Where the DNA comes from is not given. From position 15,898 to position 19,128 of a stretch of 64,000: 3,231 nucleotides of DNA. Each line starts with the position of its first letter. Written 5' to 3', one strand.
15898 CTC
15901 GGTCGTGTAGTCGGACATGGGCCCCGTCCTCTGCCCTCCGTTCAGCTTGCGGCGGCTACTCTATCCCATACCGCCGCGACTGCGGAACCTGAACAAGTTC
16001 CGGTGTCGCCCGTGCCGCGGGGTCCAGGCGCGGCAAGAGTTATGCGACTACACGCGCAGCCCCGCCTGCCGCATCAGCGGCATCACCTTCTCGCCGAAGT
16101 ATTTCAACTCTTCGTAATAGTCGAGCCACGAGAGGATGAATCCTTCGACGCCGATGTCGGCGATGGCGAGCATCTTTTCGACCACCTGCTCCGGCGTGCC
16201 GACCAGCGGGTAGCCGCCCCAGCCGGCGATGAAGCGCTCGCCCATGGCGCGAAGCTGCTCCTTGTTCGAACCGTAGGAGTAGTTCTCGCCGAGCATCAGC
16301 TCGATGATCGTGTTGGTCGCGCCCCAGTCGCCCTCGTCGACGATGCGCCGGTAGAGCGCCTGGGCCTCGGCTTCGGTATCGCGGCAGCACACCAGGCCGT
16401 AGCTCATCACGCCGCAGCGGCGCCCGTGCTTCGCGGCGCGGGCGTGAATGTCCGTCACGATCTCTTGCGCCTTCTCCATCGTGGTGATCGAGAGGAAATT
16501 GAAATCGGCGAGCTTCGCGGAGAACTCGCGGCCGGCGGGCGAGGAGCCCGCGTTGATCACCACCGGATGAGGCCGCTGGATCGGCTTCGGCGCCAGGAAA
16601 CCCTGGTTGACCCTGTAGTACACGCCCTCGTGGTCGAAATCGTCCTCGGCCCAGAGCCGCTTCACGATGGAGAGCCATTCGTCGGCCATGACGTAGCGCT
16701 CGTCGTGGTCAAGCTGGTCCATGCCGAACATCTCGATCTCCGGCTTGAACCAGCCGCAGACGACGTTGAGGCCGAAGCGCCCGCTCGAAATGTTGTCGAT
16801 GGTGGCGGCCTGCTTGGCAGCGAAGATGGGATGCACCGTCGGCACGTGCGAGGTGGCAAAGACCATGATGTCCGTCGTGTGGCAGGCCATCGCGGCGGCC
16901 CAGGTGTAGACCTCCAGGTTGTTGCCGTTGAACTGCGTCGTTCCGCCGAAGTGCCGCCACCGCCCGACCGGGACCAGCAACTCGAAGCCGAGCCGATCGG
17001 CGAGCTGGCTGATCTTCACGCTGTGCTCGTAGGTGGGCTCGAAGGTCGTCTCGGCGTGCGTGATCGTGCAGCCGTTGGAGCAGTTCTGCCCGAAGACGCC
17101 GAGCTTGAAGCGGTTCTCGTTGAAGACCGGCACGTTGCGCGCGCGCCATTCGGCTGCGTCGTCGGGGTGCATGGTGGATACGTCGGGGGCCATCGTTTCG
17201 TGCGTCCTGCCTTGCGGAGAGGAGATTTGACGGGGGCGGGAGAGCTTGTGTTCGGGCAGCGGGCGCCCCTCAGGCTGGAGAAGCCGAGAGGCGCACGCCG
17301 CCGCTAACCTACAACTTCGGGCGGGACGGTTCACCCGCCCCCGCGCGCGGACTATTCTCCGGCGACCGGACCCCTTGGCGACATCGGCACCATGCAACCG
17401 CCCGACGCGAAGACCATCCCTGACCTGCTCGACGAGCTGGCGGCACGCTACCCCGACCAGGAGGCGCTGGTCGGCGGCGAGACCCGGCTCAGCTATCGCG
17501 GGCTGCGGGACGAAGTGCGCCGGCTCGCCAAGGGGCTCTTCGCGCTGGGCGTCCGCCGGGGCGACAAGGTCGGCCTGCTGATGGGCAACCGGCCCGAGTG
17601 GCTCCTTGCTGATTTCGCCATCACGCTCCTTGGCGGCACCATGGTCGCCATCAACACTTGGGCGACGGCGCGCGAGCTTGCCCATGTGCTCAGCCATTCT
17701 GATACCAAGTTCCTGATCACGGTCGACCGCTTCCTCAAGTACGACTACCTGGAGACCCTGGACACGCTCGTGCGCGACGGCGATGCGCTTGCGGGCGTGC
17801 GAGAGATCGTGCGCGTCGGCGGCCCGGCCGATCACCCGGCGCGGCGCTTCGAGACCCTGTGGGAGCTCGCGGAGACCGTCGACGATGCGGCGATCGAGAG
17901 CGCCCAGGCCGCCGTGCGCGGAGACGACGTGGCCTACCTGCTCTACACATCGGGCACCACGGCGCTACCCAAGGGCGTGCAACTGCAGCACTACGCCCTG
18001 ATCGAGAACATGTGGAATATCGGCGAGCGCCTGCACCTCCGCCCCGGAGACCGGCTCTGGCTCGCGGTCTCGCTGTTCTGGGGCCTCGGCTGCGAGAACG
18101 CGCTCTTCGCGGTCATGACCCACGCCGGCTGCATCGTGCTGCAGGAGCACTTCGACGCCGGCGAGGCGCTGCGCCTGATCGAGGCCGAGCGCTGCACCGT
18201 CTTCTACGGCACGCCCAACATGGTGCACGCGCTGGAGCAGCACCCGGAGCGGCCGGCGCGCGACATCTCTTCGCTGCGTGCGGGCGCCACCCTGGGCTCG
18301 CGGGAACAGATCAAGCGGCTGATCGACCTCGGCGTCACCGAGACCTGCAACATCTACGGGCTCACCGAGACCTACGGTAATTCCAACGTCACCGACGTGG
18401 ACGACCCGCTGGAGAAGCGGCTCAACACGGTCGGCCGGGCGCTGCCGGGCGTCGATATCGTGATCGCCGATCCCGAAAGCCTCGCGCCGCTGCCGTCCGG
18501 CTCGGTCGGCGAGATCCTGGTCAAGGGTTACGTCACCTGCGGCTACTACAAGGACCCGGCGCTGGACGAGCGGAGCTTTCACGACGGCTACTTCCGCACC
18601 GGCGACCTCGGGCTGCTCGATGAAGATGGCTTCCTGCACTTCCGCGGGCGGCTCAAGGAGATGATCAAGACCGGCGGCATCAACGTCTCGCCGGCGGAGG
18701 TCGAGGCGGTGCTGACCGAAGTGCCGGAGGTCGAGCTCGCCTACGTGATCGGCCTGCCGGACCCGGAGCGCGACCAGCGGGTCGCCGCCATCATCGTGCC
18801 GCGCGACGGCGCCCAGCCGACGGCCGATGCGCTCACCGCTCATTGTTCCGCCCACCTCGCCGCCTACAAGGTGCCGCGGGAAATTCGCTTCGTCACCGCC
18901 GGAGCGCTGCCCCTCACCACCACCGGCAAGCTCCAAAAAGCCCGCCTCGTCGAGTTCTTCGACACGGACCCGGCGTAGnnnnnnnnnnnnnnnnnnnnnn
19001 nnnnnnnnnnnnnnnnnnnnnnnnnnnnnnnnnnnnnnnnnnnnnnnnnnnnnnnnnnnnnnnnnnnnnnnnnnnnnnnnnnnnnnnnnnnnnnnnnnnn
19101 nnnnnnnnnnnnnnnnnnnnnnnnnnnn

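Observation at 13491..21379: Candidate novel aromatic catabolic system: hydroquinone dioxygenase + LLM monooxygenase divergent from a CoA-ligase / Ltp2-DUF35 aldolase / crotonase arm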

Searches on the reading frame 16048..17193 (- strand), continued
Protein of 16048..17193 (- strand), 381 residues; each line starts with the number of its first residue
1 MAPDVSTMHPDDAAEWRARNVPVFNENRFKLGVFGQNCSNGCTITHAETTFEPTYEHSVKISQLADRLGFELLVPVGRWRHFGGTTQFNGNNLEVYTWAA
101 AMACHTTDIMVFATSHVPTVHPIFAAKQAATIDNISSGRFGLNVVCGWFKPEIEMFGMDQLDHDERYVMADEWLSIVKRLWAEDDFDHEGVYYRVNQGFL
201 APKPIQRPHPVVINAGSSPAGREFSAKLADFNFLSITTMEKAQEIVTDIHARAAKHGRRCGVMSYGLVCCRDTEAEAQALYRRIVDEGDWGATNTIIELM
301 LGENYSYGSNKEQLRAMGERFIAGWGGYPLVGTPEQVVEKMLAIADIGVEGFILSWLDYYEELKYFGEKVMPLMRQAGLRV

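Call 71: find_encoding_contigs(protein=P0135, flank=6000, max_places=1)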
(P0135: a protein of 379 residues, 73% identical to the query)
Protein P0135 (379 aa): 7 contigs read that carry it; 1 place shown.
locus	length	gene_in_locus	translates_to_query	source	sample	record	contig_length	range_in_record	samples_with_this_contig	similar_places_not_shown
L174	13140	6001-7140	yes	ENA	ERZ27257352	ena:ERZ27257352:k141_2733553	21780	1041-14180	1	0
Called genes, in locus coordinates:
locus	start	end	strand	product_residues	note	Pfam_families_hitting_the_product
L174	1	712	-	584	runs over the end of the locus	?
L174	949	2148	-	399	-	PF02746:MR_MLE_N, PF13378:MR_MLE_C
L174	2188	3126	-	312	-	PF00296:Bac_luciferase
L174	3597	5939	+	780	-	PF01315:Ald_Xan_dh_C, PF02738:MoCoBD_1, PF20256:MoCoBD_2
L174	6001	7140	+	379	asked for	PF00296:Bac_luciferase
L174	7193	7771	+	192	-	-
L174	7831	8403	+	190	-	PF13640:2OG-FeII_Oxy_3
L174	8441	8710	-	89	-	-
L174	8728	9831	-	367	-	PF00005:ABC_tran, PF13304:AAA_21 (faint), PF17912:OB_MalK (faint), PF08402:TOBE_2 (faint)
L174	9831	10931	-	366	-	PF00005:ABC_tran, PF17912:OB_MalK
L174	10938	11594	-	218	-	PF00528:BPD_transp_1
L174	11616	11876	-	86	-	-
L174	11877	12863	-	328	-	PF00528:BPD_transp_1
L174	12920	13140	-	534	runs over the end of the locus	PF01547:SBP_bac_1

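Call 72: find_encoding_contigs(protein=P0183, flank=6000, max_places=1)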
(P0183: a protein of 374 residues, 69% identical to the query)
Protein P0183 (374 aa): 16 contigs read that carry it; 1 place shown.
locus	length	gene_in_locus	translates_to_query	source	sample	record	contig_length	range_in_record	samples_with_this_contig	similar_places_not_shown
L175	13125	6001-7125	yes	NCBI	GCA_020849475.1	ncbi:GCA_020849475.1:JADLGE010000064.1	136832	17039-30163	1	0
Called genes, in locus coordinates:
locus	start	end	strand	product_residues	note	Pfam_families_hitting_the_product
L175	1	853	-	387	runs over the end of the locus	PF02771:Acyl-CoA_dh_N, PF02770:Acyl-CoA_dh_M, PF00441:Acyl-CoA_dh_1, PF08028:Acyl-CoA_dh_2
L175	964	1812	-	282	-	PF00561:Abhydrolase_1, PF12146:Hydrolase_4 (faint), PF12697:Abhydrolase_6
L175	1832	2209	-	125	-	-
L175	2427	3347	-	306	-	PF00126:HTH_1, PF03466:LysR_substrate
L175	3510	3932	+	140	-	-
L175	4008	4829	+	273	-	PF12146:Hydrolase_4, PF00561:Abhydrolase_1, PF12697:Abhydrolase_6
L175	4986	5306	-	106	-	PF02426:MIase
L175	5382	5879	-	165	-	PF13772:AIG2_2 (weak)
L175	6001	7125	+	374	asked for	PF00296:Bac_luciferase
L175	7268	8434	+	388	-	PF02771:Acyl-CoA_dh_N, PF02770:Acyl-CoA_dh_M, PF00441:Acyl-CoA_dh_1, PF22924:ACOX_C_alpha1 (weak), PF08028:Acyl-CoA_dh_2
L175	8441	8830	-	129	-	PF01042:Ribonuc_L-PSP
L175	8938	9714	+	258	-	PF02900:LigB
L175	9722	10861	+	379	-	PF02746:MR_MLE_N, PF13378:MR_MLE_C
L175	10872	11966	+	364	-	PF02350:Epimerase_2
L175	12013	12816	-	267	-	PF00378:ECH_1, PF16113:ECH_2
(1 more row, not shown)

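Call 73: find_encoding_contigs(protein=P0226, flank=6000, max_places=1)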
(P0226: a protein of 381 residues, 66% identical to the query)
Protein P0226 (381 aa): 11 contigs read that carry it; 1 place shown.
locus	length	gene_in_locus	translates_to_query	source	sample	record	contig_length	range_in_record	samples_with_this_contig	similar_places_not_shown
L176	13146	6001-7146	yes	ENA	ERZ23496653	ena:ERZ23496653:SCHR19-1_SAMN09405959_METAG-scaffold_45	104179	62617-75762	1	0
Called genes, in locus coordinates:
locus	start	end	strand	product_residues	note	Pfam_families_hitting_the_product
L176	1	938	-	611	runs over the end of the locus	PF00364:Biotin_lipoyl, PF25973:BSH_CzcB (faint), PF01039:Carboxyl_trans, PF03255:ACCA (weak)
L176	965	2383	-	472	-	PF03150:CCP_MauG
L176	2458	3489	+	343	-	PF08240:ADH_N, PF00107:ADH_zinc_N, PF13602:ADH_zinc_N_2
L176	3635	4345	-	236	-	-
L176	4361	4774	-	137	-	-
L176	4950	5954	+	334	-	PF08100:Dimerisation, PF00891:Methyltransf_2, PF05175:MTS (weak)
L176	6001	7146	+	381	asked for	PF00296:Bac_luciferase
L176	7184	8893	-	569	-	PF01266:DAO, PF06962:rRNA_methylase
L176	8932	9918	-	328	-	PF08240:ADH_N, PF00107:ADH_zinc_N, PF13602:ADH_zinc_N_2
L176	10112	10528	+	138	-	-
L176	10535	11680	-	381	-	PF04909:Amidohydro_2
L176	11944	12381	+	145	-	-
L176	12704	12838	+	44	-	-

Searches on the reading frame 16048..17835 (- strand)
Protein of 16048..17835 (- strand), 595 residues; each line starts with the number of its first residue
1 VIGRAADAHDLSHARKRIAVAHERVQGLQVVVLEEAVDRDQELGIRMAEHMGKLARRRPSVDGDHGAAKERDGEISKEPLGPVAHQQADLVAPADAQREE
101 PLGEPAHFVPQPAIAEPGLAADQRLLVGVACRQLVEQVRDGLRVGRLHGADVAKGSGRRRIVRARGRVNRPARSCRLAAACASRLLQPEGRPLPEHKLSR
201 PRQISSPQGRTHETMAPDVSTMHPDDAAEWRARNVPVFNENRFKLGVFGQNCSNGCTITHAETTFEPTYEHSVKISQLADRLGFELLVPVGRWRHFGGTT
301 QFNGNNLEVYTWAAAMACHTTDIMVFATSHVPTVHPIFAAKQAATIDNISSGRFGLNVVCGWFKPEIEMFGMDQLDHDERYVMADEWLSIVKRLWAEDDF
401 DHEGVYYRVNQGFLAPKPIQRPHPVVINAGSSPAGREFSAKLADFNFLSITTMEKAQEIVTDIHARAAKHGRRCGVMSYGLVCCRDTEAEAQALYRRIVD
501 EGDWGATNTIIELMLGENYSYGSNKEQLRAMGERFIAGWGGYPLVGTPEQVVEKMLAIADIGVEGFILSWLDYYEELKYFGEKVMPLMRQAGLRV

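Call 4: search_protein_families(library=pfam, proteins=[window:16048-17835:-])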
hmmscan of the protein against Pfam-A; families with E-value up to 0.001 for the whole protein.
window:16048-17835:- (595 aa): 1 family
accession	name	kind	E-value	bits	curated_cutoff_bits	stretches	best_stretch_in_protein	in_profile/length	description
PF00296.26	Bac_luciferase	-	1.6e-60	205.6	27.9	1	262-564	19-313/314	Luciferase-like monooxygenase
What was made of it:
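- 16048..17193 (-): FMN-dependent luciferase-like monooxygenase of an uncharacterised subfamily near SfnG, RutA and SsuD. Bac_luciferase 1.6e-60 (call 4).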

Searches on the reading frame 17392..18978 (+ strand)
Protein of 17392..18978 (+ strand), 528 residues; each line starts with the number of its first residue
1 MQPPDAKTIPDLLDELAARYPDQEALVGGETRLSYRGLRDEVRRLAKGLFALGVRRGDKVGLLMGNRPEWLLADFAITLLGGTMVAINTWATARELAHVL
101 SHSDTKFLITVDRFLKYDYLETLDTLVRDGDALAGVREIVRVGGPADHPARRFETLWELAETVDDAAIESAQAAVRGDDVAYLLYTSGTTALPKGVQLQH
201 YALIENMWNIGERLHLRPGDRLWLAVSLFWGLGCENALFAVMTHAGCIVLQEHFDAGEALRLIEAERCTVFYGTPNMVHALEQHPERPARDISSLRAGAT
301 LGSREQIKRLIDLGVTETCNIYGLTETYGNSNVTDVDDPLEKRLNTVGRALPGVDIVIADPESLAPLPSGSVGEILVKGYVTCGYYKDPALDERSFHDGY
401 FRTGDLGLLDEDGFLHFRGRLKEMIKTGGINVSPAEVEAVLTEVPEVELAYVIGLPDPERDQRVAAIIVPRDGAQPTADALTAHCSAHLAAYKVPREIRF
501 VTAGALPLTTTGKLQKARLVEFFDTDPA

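Call 4: search_protein_families(library=pfam, proteins=[window:17392-18978:+])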
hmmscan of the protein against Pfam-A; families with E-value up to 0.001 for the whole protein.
window:17392-18978:+ (528 aa): 2 families
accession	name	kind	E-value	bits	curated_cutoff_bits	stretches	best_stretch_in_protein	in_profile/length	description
PF00501.34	AMP-binding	-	3.3e-80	270.2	29.9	1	14-386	2-384/384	AMP-binding enzyme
PF13193.12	AMP-binding_C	-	1.7e-18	67.7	24.5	1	436-513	1-76/76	AMP-binding enzyme C-terminal domain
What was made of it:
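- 17392..18978 (+): Acyl-CoA ligase (AMP-forming); substrate unknown. AMP-binding 3.3e-80 plus AMP-binding_C (call 4).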

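Call 5: search_protein_families(library=ncbifam, proteins=[window:17392-18978:+], max_evalue=0.01)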
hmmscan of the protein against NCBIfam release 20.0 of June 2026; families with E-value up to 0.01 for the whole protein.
window:17392-18978:+ (528 aa): 110 families (the best 25 are shown)
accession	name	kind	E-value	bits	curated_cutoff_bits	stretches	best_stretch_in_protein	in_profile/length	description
NF009233.0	PRK12583.1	subfamily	7.4e-118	394.4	832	1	5-521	16-548/558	fatty acid CoA ligase family protein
NF004837.0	PRK06187.1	subfamily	3e-106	355.8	476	1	6-521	7-520/531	long-chain-fatty-acid--CoA ligase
NF005801.1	PRK07656.1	equivalog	9.6e-104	347.8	657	1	7-519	1-499/500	FadD3 family acyl-CoA ligase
NF006182.0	PRK08316.1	subfamily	4.3e-88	296.1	663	1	5-523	9-517/523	fatty acyl-CoA synthetase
NF006181.0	PRK08314.1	subfamily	3.9e-83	279.6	705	1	11-519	28-550/563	long-chain-fatty-acid--CoA ligase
NF004814.0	PRK06164.1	equivalog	1.8e-81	274.4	677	1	5-519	8-526/540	acyl-CoA synthetase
NF004808.0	PRK06155.1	equivalog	8.9e-81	271.8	722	1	3-521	17-520/542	ATP-dependent acyl-CoA ligase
NF004114.0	PRK05605.1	equivalog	2.7e-80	270.3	766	2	151-517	196-563/575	long-chain-fatty-acid--CoA ligase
NF004822.0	PRK06178.1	equivalog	5.2e-80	269.7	782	1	5-523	35-567/571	acyl-CoA synthetase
NF004797.0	PRK06145.1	equivalog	1.5e-73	247.9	850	1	17-523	12-495/499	acyl-CoA synthetase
NF052580.1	Str24CoAsynCasG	equivalog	5.1e-73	246.3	750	1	9-518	43-545/548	steroid-24-oyl-CoA synthetase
TIGR03098.1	ligase_PEP_1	hypoth_equivalog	6.3e-73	246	592.35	1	9-519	2-514/517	acyl-CoA ligase (AMP-forming), exosortase A system-associated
NF006020.0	PRK08162.1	subfamily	1.8e-71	241.1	677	1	13-520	25-535/545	acyl-CoA synthetase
NF004511.1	PRK05852.1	equivalog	2.9e-70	237.3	650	1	10-521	2-502/505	FadD7 family fatty acid--CoA ligase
NF005307.0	PRK06839.1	equivalog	1.2e-69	235.2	748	1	16-522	11-492/496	o-succinylbenzoate--CoA ligase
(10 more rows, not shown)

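Call 29: search_solved_structures(query=window:17392-18978:+, max_evalue=1e-60)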
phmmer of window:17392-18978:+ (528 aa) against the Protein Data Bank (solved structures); distinct sequences matched with E-value up to 1e-60: 2.
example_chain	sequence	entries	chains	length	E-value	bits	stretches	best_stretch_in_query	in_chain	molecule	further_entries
8weu_A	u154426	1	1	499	3.5e-62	214.1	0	20-519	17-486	Fatty-acyl-CoA synthase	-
8wev_A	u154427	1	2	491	4.3e-62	213.8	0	20-519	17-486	Feruloyl-CoA Synthetase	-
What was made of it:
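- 17392..18978 (+): The best PDB matches are a fatty-acyl-CoA synthase and a feruloyl-CoA synthetase, 8WEU/8WEV, about 4e-62 (call 29).
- The best PDB matches of the ligase include a feruloyl-CoA synthetase (call 29).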
